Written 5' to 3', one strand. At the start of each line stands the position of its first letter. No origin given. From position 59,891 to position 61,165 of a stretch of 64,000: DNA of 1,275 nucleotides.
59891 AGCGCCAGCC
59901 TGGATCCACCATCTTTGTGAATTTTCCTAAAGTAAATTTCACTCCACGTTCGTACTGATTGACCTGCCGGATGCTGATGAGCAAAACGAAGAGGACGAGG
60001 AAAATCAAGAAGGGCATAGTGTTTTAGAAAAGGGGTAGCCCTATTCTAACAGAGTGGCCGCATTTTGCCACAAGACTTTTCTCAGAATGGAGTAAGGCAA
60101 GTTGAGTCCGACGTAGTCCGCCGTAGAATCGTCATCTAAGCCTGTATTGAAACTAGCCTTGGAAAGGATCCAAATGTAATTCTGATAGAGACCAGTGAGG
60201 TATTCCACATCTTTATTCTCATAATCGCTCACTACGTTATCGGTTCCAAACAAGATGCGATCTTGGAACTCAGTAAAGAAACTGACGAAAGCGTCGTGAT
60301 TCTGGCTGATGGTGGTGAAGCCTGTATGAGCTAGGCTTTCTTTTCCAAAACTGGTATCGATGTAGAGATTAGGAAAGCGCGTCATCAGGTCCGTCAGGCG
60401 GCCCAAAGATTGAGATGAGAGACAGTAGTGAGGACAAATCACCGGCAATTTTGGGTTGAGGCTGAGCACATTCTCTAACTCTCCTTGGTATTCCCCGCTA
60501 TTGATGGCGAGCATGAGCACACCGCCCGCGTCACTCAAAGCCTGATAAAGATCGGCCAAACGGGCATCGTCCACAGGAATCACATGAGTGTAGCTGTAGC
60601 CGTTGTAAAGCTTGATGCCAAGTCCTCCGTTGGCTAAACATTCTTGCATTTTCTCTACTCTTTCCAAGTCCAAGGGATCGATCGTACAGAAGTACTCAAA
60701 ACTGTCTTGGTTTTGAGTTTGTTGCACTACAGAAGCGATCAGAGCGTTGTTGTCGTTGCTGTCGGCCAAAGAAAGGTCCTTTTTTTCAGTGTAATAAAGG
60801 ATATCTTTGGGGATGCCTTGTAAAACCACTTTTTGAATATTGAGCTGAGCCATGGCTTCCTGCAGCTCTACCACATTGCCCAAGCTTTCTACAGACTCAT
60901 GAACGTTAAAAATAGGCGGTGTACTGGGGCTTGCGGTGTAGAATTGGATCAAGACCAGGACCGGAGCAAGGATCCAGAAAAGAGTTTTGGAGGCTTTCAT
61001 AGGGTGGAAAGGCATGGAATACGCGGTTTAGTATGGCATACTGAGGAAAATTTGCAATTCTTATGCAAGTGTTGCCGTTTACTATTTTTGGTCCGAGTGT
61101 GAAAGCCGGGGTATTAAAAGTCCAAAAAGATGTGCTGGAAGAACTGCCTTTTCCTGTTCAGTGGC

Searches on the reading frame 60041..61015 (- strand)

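Call 5: search_protein_families(library=pfam, proteins=[window:60041-61015:-], max_evalue=0.01)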
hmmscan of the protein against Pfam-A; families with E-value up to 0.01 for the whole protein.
window:60041-61015:- (324 aa): 1 family
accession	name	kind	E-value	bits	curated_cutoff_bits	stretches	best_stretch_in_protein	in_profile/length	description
PF04909.20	Amidohydro_2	-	3.2e-13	50.5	26.4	1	108-323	83-287/289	Amidohydrolase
